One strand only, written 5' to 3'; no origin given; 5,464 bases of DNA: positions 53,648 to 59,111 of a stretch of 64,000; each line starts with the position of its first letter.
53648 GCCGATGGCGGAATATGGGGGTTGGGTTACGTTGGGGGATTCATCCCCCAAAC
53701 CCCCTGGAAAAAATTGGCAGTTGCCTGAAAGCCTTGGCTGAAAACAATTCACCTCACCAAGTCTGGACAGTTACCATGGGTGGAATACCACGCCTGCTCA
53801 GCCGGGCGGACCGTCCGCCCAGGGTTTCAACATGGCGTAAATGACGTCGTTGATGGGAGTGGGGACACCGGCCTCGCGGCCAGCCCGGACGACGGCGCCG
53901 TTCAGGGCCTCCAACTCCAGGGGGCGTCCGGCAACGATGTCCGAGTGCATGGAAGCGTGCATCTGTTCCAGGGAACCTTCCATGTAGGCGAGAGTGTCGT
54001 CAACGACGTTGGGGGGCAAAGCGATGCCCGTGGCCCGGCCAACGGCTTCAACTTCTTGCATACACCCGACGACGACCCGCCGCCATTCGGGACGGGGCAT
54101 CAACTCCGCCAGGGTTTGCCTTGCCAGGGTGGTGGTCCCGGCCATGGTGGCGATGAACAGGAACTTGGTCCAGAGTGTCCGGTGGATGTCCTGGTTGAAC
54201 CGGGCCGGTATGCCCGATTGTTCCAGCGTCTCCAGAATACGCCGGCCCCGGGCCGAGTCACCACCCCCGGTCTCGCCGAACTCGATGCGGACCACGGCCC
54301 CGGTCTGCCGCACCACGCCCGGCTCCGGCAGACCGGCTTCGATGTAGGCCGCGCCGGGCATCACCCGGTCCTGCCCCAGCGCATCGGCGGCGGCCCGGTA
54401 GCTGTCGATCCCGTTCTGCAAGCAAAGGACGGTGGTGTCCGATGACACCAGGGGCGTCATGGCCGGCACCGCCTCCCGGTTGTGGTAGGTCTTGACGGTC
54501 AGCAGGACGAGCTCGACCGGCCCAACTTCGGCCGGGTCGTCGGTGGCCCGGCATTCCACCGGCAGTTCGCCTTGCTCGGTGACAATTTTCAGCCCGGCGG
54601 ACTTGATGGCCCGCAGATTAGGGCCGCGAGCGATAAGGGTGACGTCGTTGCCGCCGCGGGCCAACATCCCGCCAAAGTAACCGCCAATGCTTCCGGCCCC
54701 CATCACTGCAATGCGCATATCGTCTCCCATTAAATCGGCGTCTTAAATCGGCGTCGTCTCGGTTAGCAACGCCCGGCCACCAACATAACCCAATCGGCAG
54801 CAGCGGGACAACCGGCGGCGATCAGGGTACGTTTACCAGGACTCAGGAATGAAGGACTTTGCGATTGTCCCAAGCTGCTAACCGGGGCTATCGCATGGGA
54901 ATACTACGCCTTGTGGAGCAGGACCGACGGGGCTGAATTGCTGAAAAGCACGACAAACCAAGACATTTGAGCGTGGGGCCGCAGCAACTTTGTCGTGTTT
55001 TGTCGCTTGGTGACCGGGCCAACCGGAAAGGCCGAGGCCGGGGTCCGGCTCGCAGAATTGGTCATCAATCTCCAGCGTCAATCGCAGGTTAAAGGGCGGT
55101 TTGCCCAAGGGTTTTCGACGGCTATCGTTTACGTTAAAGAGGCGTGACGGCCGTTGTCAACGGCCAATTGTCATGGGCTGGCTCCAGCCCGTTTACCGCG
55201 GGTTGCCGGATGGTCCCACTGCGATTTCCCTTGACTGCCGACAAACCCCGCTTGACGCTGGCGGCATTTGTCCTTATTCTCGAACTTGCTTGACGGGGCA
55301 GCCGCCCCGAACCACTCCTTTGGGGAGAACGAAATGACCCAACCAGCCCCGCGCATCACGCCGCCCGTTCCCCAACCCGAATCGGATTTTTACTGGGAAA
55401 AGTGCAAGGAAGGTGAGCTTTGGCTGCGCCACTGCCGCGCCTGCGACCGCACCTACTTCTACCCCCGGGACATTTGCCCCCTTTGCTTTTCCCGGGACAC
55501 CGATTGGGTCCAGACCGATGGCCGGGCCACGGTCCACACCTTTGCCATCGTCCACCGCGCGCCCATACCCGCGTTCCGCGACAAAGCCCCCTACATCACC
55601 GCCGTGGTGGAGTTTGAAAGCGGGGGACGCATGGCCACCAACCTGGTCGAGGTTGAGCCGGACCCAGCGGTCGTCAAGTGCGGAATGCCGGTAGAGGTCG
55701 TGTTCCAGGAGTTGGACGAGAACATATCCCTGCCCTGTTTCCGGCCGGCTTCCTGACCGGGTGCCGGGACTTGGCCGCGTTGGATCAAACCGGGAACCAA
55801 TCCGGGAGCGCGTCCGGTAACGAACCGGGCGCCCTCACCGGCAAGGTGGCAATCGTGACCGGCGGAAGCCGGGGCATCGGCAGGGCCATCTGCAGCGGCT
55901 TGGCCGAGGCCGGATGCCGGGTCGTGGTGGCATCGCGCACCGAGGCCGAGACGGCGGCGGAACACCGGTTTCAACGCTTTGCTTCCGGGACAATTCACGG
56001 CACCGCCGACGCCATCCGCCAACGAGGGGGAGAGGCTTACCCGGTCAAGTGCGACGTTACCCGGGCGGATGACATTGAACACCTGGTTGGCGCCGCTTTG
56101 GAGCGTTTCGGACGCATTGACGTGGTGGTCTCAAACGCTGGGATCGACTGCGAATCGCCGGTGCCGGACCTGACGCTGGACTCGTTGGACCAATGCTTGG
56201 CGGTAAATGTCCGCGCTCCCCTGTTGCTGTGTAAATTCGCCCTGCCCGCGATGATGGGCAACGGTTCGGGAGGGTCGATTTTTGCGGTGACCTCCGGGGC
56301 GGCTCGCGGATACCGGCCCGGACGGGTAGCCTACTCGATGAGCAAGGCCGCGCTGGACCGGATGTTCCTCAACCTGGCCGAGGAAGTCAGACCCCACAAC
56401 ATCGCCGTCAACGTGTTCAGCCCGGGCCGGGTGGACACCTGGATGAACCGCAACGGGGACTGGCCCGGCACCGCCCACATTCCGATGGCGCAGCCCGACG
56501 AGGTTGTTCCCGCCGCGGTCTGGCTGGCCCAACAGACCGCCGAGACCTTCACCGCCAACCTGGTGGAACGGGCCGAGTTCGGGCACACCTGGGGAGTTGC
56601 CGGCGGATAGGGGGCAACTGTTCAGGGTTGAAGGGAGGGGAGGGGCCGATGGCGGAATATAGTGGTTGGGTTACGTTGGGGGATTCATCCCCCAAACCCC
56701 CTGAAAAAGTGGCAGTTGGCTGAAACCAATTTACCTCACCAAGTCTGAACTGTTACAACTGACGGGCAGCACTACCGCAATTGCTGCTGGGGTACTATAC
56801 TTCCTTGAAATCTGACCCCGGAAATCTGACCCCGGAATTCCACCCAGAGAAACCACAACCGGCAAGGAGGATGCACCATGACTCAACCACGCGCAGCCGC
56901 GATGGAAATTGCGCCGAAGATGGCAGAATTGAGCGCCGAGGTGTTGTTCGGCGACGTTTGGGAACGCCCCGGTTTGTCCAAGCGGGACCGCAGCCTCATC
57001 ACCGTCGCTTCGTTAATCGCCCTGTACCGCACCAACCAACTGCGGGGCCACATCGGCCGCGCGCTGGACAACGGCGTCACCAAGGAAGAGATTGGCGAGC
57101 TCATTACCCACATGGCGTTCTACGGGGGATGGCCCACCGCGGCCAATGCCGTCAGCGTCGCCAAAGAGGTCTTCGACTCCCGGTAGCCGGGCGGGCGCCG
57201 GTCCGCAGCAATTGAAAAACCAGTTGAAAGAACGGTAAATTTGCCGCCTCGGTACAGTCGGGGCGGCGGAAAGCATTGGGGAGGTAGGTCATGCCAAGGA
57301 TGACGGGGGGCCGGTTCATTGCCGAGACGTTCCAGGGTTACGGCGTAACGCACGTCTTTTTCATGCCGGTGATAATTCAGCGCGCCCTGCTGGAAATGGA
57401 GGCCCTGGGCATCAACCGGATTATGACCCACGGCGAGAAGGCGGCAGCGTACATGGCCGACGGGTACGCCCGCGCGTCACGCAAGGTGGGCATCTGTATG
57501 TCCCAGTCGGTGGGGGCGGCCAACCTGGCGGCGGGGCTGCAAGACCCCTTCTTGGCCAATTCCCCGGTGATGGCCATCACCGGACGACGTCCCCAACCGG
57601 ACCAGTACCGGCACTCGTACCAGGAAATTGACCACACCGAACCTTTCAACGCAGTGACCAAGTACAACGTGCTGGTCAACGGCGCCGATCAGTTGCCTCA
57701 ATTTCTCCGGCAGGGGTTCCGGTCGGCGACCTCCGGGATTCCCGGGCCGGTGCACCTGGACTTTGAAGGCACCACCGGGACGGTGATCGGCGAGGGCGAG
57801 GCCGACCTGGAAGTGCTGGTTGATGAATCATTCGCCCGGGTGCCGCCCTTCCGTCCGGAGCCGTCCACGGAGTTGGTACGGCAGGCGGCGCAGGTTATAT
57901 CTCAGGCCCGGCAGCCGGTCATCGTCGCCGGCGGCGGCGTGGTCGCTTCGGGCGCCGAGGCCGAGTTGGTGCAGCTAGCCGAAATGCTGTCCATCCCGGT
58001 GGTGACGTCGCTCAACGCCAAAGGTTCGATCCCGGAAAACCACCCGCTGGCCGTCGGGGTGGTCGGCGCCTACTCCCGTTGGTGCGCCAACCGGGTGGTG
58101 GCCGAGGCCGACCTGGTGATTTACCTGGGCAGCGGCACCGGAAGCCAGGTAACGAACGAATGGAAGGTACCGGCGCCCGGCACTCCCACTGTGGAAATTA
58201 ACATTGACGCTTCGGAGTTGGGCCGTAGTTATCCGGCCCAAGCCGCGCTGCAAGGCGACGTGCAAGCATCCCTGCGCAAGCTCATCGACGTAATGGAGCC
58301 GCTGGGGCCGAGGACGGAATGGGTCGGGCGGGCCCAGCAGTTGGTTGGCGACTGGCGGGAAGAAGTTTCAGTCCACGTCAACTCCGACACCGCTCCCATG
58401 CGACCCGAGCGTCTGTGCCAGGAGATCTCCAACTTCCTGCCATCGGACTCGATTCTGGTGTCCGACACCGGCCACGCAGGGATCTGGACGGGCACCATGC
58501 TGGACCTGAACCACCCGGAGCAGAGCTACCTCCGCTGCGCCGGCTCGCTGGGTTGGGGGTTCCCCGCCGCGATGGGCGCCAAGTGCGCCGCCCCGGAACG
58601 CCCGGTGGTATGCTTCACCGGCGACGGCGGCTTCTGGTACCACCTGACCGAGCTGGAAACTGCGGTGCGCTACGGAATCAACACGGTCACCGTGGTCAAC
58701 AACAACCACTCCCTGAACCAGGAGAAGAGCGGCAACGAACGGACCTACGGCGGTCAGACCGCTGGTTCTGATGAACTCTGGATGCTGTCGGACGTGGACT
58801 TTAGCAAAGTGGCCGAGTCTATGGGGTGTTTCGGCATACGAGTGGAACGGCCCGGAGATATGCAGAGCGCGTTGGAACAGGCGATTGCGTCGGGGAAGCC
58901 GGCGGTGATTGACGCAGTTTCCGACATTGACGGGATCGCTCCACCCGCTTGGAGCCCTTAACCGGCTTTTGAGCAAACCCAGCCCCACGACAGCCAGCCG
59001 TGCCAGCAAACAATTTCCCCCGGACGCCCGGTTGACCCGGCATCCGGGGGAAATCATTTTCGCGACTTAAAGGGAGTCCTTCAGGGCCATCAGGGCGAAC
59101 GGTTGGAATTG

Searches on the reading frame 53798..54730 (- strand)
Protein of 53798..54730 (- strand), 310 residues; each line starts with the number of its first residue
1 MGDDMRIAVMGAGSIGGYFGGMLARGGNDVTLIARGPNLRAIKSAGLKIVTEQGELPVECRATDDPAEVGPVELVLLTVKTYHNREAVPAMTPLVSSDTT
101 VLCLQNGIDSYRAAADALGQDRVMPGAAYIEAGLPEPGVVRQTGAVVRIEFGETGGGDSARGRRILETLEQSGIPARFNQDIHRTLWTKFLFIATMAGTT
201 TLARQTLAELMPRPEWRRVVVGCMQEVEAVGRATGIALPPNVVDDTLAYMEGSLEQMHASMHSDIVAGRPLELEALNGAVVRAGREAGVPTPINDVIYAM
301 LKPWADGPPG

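Call 11: search_protein_families(library=pfam, proteins=[window:53798-54730:-])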
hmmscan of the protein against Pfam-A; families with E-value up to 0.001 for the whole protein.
window:53798-54730:- (310 aa): 4 families
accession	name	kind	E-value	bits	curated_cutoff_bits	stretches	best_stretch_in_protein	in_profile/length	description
PF02558.23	ApbA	-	2.2e-39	134.9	22.2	1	7-154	1-148/150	Ketopantoate reductase PanE/ApbA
PF08546.17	ApbA_C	-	1e-30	107.1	22.7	1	181-302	1-122/125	Ketopantoate reductase PanE/ApbA C terminal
PF01210.29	NAD_Gly3P_dh_N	-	6.1e-05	23.5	23.1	1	7-110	2-108/158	NAD-dependent glycerol-3-phosphate dehydrogenase N-terminus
PF00070.33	Pyr_redox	-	7.5e-05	23.6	22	1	6-40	1-35/82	Pyridine nucleotide-disulphide oxidoreductase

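Call 69: find_homologous_proteins(query=window:53798-54730:-, max_evalue=1e-80)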
Query window:53798-54730:- (310 aa): 928 proteins with E <= 1e-80 among 8000 candidates; the best 120 are listed.
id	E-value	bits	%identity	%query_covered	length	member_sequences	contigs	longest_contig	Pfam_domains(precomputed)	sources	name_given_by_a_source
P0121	5.8e-198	675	100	99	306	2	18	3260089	PF02558.23,PF08546.18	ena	-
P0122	3.0e-189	646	96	98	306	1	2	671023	PF02558.23,PF08546.18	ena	-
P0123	2.1e-188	643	96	99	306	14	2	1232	PF02558.23,PF08546.18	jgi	jgi:2-dehydropantoate 2-reductase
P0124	5.3e-170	583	87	99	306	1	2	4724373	PF02558.23,PF08546.18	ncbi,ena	-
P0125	4.0e-151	521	75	99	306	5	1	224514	PF02558.23,PF08546.18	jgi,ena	jgi:2-dehydropantoate 2-reductase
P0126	1.2e-150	519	78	98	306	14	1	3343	PF02558.23,PF08546.18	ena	-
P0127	1.7e-150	519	76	99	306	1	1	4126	PF02558.23,PF08546.18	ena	-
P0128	5.9e-150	517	75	99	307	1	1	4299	PF02558.23,PF08546.18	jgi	-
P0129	6.6e-150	517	77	98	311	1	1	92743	PF02558.23,PF08546.18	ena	-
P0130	7.8e-150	516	75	98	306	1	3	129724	PF02558.23,PF08546.18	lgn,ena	-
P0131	1.3e-149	516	75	98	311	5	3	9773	PF02558.23,PF08546.18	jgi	jgi:2-dehydropantoate 2-reductase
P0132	2.3e-149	515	75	98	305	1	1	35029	PF02558.23,PF08546.18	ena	-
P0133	3.7e-149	514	76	98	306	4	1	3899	PF02558.23,PF08546.18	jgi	jgi:2-dehydropantoate 2-reductase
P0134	1.4e-148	512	78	98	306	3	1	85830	PF02558.23,PF08546.18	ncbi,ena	-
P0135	2.2e-148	512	75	98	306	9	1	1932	PF02558.23,PF08546.18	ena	-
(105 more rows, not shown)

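Call 70: find_encoding_contigs(protein=P0121, flank=10000, max_places=10)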
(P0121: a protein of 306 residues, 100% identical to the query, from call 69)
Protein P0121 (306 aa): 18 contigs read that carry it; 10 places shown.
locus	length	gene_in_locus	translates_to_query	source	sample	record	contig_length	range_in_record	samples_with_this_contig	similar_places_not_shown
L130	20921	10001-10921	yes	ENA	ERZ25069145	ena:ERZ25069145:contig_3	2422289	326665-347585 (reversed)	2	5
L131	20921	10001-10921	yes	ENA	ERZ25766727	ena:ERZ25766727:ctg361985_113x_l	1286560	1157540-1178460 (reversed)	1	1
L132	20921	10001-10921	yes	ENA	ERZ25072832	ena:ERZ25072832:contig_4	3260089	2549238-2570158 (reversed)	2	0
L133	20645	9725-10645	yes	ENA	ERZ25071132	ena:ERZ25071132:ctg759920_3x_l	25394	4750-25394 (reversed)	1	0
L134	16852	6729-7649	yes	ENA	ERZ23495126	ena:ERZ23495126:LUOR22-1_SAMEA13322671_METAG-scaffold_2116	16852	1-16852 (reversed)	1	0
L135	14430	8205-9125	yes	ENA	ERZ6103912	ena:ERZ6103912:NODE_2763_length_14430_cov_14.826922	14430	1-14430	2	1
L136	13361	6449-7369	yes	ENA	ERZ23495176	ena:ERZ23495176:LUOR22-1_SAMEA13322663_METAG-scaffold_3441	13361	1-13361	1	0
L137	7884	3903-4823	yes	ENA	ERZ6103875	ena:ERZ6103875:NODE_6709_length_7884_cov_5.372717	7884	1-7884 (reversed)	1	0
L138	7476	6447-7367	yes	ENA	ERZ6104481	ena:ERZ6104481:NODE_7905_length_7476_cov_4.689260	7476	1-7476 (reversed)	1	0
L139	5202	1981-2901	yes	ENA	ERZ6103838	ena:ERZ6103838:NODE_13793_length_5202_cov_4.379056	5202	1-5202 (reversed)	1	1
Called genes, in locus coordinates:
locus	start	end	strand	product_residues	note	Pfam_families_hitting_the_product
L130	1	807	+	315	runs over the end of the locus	PF19300:BPD_transp_1_N, PF00528:BPD_transp_1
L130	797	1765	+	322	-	PF12911:OppC_N, PF00528:BPD_transp_1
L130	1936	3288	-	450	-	PF13485:Peptidase_MA_2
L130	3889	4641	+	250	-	PF02621:VitK2_biosynth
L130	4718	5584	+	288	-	PF02219:MTHFR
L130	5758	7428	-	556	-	PF02776:TPP_enzyme_N, PF00205:TPP_enzyme_M, PF02775:TPP_enzyme_C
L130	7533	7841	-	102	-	PF02627:CMD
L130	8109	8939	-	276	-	PF23441:SDR (weak), PF00106:adh_short, PF01370:Epimerase (faint), PF08659:KR, PF13561:adh_short_C2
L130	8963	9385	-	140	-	PF12172:zf-ChsH2, PF01796:OB_ChsH2_C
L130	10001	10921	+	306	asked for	PF02558:ApbA, PF08546:ApbA_C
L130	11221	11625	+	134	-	PF02627:CMD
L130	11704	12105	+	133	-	PF02627:CMD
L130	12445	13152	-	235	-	PF12146:Hydrolase_4 (faint)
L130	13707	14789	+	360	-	PF04389:Peptidase_M28, PF05343:Peptidase_M42 (faint), PF01546:Peptidase_M20, PF07687:M20_dimer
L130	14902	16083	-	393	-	PF01612:DNA_pol_A_exo1, PF00570:HRDC (weak)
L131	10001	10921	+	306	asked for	PF02558:ApbA, PF08546:ApbA_C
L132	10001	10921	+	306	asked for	PF02558:ApbA, PF08546:ApbA_C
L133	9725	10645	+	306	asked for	PF02558:ApbA, PF08546:ApbA_C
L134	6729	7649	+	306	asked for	PF02558:ApbA, PF08546:ApbA_C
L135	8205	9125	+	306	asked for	PF02558:ApbA, PF08546:ApbA_C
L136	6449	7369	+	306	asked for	PF02558:ApbA, PF08546:ApbA_C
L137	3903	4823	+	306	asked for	PF02558:ApbA, PF08546:ApbA_C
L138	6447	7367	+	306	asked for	PF02558:ApbA, PF08546:ApbA_C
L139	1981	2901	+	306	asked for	PF02558:ApbA, PF08546:ApbA_C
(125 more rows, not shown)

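Call 71: find_encoding_contigs(protein=P0122, flank=10000, max_places=2)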
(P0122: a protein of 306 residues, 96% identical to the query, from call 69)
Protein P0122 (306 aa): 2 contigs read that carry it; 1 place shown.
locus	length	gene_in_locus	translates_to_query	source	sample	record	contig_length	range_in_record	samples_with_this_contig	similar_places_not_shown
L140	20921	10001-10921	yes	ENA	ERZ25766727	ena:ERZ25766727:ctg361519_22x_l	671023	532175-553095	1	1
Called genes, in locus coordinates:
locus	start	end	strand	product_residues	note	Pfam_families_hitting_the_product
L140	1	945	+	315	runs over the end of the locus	PF19300:BPD_transp_1_N, PF00528:BPD_transp_1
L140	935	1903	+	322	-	PF12911:OppC_N, PF00528:BPD_transp_1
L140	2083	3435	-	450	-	PF13485:Peptidase_MA_2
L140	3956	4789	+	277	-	PF02621:VitK2_biosynth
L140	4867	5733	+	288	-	PF02219:MTHFR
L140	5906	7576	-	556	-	PF02776:TPP_enzyme_N, PF00205:TPP_enzyme_M, PF02775:TPP_enzyme_C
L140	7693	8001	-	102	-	PF02627:CMD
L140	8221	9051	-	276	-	PF23441:SDR (weak), PF00106:adh_short, PF01370:Epimerase (weak), PF08659:KR, PF13561:adh_short_C2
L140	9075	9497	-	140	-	PF12172:zf-ChsH2, PF01796:OB_ChsH2_C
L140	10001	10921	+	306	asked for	PF02558:ApbA, PF08546:ApbA_C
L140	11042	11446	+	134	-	PF02627:CMD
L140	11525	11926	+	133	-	PF02627:CMD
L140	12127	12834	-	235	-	PF12146:Hydrolase_4 (faint)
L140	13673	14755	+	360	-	PF04389:Peptidase_M28, PF05343:Peptidase_M42 (faint), PF01546:Peptidase_M20, PF07687:M20_dimer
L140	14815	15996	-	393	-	PF01612:DNA_pol_A_exo1, PF00570:HRDC (weak)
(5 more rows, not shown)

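Call 72: find_encoding_contigs(protein=P0124, flank=10000, max_places=2)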
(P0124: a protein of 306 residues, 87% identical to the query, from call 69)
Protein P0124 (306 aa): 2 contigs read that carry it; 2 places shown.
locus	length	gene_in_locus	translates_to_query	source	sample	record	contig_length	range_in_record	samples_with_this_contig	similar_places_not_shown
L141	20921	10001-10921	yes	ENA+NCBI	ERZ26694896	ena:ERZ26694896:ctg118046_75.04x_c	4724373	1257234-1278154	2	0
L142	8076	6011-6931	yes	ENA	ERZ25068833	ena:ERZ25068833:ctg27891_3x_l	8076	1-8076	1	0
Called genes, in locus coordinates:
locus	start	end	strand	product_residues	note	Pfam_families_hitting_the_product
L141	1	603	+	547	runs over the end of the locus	PF00496:SBP_bac_5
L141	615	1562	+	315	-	PF19300:BPD_transp_1_N, PF00528:BPD_transp_1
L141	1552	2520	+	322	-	PF12911:OppC_N, PF00528:BPD_transp_1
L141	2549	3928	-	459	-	PF13485:Peptidase_MA_2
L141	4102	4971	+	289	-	PF02621:VitK2_biosynth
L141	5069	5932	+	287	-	PF02219:MTHFR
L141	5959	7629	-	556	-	PF02776:TPP_enzyme_N, PF00205:TPP_enzyme_M, PF02775:TPP_enzyme_C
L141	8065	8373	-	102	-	PF02627:CMD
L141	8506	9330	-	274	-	PF23441:SDR (weak), PF00106:adh_short, PF01370:Epimerase (faint), PF08659:KR, PF13561:adh_short_C2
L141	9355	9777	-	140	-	PF12172:zf-ChsH2, PF01796:OB_ChsH2_C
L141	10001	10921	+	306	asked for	PF02558:ApbA, PF08546:ApbA_C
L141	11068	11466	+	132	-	PF02627:CMD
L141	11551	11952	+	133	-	PF02627:CMD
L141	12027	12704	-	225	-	PF12146:Hydrolase_4 (faint)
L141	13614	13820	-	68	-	-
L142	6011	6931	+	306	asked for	PF02558:ApbA, PF08546:ApbA_C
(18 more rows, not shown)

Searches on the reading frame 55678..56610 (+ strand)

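Call 11: search_protein_families(library=pfam, proteins=[window:55678-56610:+])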
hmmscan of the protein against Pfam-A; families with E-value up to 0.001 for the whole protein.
window:55678-56610:+ (310 aa): 5 families
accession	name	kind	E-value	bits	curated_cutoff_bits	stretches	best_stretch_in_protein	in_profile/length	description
PF00106.31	adh_short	-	3.7e-49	167.3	26.6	1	56-259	1-189/195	short chain dehydrogenase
PF13561.12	adh_short_C2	-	4e-39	135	27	1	65-293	6-226/236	Enoyl-(Acyl carrier protein) reductase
PF08659.16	KR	-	1.9e-13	51.2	22.6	1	58-230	3-160/180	KR domain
PF23441.1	SDR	-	6.1e-06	26.2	27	1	59-256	11-198/258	SDR-like rossmann domain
PF01370.27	Epimerase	-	1.1e-05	25.4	20.9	1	59-238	2-161/240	NAD dependent epimerase/dehydratase family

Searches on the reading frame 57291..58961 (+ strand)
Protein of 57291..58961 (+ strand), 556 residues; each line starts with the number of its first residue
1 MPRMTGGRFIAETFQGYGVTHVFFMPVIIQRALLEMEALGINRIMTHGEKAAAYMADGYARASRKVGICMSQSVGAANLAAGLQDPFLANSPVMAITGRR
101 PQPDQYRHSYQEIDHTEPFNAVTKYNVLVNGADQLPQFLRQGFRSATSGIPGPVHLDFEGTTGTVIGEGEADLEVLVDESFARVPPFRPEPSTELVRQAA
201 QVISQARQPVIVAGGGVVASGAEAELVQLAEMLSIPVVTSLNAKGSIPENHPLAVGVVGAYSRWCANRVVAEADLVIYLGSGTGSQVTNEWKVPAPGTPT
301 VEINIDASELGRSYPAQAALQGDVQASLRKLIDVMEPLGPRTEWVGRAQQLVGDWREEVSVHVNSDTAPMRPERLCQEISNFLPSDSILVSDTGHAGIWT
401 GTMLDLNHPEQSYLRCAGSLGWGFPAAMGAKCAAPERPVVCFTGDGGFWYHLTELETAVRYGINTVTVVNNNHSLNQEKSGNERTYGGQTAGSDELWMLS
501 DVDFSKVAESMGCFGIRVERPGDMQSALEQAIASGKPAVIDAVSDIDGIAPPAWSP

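Call 11: search_protein_families(library=pfam, proteins=[window:57291-58961:+])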
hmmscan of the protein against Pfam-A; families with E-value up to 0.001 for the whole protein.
window:57291-58961:+ (556 aa): 4 families
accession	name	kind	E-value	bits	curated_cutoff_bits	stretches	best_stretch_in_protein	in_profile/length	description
PF02775.26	TPP_enzyme_C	-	1.1e-38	132.8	21.9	1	392-541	1-150/151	Thiamine pyrophosphate enzyme, C-terminal TPP binding domain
PF00205.28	TPP_enzyme_M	-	2.9e-38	131.1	30.4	1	196-331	1-137/137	Thiamine pyrophosphate enzyme, central domain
PF02776.23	TPP_enzyme_N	-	8.1e-24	84.1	26.8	1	4-116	1-117/119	Thiamine pyrophosphate enzyme, N-terminal TPP binding domain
PF03932.20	CutC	-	0.00069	19.6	23.3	0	12-56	110-156/202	CutC family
